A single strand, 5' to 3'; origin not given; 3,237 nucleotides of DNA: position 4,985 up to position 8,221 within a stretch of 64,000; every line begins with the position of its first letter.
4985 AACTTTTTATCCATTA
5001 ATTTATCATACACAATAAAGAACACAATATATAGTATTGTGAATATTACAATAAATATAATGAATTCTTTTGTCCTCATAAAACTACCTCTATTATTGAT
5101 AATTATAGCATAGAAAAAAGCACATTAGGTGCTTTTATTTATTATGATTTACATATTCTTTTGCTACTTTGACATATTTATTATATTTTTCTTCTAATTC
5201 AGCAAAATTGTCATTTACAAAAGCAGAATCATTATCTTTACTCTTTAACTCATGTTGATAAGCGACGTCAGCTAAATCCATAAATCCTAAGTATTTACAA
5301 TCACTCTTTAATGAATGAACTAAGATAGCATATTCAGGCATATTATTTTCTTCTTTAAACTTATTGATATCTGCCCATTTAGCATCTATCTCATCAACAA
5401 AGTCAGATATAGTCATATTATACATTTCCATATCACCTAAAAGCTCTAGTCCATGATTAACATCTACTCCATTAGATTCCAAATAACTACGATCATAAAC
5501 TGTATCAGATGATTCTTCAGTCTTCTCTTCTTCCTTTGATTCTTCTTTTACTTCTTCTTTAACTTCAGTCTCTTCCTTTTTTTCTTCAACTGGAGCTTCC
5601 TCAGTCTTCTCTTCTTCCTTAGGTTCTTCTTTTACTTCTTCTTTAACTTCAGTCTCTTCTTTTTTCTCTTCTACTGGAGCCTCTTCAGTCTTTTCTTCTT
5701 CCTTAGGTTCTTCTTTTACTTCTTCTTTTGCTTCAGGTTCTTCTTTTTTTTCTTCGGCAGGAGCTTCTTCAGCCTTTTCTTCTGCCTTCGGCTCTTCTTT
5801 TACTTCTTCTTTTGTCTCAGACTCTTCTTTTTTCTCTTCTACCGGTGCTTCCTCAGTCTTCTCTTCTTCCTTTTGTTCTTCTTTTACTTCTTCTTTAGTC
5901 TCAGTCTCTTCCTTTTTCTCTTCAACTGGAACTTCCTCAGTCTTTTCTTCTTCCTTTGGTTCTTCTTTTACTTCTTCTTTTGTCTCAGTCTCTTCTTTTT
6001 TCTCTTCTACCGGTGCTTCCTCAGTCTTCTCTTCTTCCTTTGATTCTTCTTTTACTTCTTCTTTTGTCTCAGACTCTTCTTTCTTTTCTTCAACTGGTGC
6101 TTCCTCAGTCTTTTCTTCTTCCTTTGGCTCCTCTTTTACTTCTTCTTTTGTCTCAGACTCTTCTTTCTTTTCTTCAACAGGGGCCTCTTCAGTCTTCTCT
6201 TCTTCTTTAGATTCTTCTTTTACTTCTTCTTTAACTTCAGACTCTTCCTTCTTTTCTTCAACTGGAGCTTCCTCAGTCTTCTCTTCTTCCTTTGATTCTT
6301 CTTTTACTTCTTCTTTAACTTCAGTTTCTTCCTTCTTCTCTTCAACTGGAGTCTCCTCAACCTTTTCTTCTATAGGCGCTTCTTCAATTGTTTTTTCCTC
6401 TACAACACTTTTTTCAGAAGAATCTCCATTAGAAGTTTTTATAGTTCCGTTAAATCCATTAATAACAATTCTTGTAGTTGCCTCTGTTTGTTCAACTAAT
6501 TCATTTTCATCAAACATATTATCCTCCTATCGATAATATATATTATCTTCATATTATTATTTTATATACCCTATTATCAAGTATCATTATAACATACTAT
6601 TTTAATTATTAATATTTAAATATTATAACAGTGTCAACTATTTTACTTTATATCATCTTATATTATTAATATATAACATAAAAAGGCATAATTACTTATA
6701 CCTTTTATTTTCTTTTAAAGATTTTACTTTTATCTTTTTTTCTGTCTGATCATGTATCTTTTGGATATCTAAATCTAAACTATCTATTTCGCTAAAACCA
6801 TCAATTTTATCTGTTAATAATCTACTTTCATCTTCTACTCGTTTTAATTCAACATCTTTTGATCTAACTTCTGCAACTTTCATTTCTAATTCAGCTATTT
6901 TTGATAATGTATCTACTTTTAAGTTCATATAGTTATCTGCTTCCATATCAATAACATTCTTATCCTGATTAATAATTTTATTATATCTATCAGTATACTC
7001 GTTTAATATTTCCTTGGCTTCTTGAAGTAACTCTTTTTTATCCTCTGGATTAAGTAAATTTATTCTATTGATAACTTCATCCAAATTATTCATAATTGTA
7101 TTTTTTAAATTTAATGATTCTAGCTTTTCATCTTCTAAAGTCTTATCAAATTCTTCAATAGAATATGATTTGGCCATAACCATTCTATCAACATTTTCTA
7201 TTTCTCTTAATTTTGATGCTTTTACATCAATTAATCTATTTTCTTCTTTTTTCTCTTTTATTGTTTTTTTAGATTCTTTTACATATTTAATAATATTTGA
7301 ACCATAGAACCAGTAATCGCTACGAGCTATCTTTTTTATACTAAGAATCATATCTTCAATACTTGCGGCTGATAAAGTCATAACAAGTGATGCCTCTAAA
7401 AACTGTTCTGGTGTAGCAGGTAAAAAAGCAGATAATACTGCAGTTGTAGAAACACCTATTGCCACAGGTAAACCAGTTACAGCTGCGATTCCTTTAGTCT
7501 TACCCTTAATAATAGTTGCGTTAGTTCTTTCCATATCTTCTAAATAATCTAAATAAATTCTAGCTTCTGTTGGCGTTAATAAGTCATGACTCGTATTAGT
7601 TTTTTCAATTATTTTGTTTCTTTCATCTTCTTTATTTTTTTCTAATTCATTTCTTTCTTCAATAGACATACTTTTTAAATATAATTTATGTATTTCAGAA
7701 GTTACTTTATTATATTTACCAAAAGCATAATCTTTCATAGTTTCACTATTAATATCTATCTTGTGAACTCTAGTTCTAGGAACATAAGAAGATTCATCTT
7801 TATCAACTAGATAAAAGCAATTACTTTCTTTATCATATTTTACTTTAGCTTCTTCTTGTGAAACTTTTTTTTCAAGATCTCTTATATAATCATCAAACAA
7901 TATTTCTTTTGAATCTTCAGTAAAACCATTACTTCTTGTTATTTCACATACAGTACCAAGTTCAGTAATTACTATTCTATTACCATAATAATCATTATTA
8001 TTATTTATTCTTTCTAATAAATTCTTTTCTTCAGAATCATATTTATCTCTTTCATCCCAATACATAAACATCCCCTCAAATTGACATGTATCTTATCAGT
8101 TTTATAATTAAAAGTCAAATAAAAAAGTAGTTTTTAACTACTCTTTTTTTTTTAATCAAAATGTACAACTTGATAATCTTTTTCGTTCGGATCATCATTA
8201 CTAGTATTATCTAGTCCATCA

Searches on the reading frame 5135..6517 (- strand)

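Call 79: search_protein_families(library=pfam, proteins=[window:5135-6517:-], max_evalue=0.05)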
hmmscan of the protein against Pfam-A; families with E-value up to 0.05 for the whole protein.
window:5135-6517:- (460 aa): 1 family
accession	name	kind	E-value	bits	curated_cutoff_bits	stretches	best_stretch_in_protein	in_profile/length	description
PF01627.28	Hpt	-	0.00011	22.8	24.6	1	371-442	4-75/84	Hpt domain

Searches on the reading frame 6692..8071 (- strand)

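Call 79: search_protein_families(library=pfam, proteins=[window:6692-8071:-], max_evalue=0.05)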
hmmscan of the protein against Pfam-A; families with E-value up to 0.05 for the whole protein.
window:6692-8071:- (459 aa): 1 family
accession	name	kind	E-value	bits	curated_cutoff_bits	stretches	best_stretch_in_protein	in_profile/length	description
PF10410.14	DnaB_bind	-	0.021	15.5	20.6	0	330-358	5-33/56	DnaB-helicase binding domain of primase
